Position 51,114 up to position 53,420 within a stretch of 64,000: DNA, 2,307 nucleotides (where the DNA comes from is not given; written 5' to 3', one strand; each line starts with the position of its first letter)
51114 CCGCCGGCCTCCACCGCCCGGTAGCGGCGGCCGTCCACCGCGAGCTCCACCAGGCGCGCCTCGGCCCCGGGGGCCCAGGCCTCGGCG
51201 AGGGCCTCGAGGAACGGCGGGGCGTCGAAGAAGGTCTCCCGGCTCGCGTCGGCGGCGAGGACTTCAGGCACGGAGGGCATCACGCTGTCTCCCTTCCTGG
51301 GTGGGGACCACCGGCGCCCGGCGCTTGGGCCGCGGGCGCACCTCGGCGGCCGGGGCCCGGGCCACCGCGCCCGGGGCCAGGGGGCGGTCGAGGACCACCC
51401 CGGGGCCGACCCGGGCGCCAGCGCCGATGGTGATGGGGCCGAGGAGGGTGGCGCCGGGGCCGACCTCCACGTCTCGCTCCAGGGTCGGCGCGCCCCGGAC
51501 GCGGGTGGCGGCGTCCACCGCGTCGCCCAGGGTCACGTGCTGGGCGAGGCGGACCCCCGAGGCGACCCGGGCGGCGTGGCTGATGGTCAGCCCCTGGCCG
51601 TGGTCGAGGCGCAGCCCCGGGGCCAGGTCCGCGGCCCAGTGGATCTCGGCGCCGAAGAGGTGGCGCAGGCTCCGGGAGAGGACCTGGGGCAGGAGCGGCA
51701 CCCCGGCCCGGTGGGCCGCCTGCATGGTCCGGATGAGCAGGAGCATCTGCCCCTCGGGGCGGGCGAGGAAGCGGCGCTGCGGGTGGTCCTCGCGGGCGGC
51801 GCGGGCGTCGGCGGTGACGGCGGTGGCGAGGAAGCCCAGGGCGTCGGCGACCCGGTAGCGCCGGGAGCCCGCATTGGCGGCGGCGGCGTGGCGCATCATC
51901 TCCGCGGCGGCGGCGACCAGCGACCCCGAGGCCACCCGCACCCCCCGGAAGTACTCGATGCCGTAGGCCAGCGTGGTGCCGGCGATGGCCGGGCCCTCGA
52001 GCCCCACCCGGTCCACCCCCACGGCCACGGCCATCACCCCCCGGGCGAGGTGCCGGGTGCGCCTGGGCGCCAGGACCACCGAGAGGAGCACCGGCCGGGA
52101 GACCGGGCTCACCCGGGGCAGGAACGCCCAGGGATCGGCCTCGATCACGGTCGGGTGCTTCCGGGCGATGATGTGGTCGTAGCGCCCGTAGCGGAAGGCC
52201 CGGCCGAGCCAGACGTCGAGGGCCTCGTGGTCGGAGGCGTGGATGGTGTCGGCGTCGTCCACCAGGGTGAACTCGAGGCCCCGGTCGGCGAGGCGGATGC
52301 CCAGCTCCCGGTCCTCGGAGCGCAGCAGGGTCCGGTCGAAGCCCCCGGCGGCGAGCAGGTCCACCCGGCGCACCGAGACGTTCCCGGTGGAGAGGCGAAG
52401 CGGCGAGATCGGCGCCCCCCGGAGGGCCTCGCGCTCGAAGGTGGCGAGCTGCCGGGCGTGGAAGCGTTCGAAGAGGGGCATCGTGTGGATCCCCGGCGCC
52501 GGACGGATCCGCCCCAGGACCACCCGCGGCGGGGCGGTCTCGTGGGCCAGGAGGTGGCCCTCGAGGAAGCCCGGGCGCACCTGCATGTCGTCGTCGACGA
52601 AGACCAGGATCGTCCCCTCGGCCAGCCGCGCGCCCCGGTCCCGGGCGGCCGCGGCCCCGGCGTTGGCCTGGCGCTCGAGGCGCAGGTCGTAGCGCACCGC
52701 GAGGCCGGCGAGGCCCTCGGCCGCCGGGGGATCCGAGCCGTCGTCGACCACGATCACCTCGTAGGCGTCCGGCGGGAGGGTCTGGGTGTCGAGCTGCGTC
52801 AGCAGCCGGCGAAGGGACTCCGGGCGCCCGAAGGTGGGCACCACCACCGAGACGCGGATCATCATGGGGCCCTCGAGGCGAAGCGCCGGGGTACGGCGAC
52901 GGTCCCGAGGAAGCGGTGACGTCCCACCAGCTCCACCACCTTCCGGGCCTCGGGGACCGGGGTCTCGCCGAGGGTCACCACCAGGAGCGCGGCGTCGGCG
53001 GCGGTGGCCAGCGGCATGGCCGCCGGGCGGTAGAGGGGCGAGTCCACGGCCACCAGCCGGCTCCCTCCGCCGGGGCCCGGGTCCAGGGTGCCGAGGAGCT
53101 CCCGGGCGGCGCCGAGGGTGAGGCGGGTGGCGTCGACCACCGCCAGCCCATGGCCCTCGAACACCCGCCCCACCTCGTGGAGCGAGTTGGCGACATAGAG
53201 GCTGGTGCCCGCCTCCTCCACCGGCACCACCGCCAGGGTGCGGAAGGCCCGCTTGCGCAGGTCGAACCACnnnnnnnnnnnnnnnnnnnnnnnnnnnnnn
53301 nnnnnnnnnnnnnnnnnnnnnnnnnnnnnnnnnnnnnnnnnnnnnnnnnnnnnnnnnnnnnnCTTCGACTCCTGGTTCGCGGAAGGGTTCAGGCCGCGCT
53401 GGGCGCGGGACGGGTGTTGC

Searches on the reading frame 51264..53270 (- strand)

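Call 87: search_protein_families(library=pfam, proteins=[window:51264-53270:-], max_evalue=0.00001)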
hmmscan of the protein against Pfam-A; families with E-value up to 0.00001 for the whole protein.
window:51264-53270:- (668 aa): 4 families
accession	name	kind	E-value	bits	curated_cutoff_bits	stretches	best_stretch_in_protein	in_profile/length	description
PF00535.33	Glycos_transf_2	-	1.3e-20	74.5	23.3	1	141-257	1-117/168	Glycosyl transferase family 2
PF00132.30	Hexapep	-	5.7e-08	32.6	27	1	596-627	3-34/36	Bacterial transferase hexapeptide (six repeats)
PF13641.12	Glyco_tranf_2_3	-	1.4e-06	29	27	1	139-347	2-214/230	Glycosyltransferase like family 2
PF10111.15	Glyco_tranf_2_2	-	6.7e-06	26.2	27.3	0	168-232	28-95/276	Glycosyltransferase like family 2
